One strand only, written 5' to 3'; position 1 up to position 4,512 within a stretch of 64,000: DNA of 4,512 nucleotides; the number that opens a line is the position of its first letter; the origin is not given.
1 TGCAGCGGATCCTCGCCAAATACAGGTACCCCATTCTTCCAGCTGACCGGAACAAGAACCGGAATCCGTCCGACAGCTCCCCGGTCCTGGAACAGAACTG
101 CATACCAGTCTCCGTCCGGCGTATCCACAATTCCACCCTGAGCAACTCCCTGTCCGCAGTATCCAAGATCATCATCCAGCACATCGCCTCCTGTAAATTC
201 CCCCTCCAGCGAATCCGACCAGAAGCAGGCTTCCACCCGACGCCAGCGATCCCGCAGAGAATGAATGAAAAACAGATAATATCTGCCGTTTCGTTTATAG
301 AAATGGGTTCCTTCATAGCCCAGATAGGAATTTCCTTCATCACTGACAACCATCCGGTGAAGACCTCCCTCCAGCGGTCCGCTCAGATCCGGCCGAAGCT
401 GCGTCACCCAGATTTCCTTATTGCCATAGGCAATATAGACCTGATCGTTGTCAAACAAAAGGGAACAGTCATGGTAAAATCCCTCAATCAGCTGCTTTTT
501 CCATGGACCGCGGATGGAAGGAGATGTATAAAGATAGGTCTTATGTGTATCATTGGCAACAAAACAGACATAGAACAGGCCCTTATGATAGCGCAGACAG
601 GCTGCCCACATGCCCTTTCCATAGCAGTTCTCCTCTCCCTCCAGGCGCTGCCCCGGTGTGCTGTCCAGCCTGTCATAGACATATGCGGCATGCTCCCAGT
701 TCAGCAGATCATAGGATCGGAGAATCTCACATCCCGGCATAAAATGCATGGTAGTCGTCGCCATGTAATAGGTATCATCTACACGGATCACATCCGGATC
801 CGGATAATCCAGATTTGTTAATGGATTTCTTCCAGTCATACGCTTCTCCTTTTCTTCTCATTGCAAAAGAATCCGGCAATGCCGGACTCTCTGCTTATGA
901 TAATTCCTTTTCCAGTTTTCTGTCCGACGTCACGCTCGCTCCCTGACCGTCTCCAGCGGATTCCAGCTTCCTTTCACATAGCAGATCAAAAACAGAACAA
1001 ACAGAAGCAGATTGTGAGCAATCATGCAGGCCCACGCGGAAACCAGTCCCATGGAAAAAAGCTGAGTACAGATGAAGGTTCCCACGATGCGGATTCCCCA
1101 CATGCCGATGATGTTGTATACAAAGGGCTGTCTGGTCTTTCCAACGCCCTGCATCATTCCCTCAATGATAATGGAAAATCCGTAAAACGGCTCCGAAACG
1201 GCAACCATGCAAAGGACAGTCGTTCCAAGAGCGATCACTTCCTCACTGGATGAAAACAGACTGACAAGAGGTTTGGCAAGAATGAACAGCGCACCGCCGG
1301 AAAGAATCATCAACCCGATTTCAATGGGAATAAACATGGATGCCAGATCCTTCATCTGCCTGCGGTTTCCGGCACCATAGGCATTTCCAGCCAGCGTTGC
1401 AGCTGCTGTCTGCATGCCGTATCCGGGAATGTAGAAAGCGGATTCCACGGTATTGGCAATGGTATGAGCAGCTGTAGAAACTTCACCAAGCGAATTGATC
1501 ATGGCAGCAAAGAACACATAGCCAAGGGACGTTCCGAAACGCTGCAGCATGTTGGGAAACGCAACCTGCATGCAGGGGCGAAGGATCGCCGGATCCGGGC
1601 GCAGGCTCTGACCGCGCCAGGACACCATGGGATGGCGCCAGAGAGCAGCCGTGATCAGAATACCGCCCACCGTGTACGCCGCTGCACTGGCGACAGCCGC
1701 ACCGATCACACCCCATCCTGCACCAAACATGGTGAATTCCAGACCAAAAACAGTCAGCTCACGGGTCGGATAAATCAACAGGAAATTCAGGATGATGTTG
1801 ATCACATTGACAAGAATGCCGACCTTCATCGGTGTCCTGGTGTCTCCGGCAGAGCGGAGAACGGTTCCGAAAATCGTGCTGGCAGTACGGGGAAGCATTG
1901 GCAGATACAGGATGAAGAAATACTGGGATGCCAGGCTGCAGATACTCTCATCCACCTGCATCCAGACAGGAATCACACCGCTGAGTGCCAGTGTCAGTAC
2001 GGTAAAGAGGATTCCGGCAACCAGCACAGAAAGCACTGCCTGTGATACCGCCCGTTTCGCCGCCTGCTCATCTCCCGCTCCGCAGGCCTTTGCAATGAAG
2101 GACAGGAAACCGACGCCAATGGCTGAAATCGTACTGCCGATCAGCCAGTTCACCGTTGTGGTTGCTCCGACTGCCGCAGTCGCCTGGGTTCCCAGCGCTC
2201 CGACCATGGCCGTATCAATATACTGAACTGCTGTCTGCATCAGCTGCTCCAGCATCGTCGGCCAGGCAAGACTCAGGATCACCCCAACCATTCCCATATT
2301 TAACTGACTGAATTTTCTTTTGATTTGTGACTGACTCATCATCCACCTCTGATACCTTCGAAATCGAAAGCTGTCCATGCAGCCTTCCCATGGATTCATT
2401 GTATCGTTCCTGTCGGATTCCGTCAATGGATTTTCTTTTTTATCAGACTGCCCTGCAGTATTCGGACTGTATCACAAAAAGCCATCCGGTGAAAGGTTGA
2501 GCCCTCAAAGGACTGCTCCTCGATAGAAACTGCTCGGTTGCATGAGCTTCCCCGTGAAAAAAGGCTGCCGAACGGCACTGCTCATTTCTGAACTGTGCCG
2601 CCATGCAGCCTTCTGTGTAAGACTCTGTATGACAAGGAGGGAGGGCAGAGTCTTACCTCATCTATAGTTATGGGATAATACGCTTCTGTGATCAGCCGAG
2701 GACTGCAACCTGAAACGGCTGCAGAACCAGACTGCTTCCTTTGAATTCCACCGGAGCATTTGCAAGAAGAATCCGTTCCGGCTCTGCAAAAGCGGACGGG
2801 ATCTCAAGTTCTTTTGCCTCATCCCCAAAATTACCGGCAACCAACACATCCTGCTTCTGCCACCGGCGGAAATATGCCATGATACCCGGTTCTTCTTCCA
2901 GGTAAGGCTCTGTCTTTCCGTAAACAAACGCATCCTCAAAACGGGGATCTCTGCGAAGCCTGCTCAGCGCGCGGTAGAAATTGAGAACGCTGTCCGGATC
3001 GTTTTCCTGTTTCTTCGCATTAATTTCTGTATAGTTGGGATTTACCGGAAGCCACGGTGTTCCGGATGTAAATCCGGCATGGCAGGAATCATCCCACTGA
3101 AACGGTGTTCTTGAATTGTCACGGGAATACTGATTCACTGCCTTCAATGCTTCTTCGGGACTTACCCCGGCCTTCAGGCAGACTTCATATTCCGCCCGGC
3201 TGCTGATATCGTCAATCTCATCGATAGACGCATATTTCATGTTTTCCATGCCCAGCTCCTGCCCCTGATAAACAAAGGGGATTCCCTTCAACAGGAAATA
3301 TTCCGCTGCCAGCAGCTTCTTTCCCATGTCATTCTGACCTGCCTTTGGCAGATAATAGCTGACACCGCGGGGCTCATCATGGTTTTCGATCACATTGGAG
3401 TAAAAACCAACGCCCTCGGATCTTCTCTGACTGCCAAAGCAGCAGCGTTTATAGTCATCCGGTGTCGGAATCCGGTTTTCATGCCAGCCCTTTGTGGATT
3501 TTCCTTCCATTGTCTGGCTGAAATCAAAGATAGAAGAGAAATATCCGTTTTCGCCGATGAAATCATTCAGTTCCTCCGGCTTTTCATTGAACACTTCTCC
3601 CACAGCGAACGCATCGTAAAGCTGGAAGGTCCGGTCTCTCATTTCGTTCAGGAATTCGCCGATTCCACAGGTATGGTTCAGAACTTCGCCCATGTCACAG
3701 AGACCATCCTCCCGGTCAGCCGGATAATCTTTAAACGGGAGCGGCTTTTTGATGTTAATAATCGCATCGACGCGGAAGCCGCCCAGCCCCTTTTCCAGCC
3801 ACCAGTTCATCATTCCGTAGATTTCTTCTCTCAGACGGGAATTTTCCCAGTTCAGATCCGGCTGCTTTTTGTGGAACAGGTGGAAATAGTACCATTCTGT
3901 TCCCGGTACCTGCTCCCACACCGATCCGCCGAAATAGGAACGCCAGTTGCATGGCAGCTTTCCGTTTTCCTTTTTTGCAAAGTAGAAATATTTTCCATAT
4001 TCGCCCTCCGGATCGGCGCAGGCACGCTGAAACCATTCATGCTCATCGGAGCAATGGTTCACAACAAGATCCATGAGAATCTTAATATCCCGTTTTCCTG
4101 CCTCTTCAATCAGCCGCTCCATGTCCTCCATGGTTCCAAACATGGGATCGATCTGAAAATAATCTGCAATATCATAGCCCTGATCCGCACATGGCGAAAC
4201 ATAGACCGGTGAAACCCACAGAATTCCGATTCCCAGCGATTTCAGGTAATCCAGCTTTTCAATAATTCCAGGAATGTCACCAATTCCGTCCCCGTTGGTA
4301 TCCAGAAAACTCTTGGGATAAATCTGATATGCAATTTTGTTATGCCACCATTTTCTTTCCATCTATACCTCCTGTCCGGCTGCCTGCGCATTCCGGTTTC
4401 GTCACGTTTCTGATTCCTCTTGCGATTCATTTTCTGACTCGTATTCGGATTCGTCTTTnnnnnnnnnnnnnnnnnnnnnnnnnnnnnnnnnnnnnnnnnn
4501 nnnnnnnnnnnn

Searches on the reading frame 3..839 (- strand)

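Call 26: search_protein_families(library=pfam, proteins=[window:3-839:-], max_evalue=0.001)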
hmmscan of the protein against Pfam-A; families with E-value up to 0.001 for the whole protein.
window:3-839:- (279 aa): 1 family
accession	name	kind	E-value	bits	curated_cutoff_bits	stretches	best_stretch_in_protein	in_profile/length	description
PF04616.20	Glyco_hydro_43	-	3.5e-40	138.6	32.2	1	4-272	2-288/288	Glycosyl hydrolases family 43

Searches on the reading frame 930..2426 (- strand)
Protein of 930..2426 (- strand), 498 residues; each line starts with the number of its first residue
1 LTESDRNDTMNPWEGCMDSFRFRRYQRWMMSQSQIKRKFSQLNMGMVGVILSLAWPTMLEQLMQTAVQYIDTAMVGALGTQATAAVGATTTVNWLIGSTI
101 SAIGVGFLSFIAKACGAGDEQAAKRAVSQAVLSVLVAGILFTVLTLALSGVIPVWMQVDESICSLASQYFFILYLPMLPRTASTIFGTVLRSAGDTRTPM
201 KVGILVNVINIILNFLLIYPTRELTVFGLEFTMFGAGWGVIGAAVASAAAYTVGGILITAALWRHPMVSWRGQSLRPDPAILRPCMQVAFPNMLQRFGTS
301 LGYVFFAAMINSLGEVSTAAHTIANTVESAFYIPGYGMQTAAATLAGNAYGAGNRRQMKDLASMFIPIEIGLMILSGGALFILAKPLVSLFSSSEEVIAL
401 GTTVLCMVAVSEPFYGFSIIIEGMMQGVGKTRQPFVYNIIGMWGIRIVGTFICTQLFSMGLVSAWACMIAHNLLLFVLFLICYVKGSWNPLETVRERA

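Call 7: search_protein_families(library=pfam, proteins=[window:930-2426:-], max_evalue=0.001)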
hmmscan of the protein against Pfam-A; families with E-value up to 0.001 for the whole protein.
window:930-2426:- (498 aa): 1 family
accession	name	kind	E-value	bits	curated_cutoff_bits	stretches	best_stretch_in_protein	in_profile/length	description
PF01554.23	MatE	-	4.3e-58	196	24.9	2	291-452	1-161/161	MatE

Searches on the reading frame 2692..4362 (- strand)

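Call 7: search_protein_families(library=pfam, proteins=[window:2692-4362:-], max_evalue=0.001)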
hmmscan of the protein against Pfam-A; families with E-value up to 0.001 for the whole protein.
window:2692-4362:- (556 aa): 3 families
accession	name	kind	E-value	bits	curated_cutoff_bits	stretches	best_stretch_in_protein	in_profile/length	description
PF00128.31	Alpha-amylase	-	4.8e-126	422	22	1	13-472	1-439/446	Alpha amylase, catalytic domain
PF23915.1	SusG_C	-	2.6e-07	31.2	27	1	494-551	1-59/62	Alpha-amylase SusG C-terminal domain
PF16657.11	Malt_amylase_C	-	0.00021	21.7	27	1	489-551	8-72/75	Maltogenic Amylase, C-terminal domain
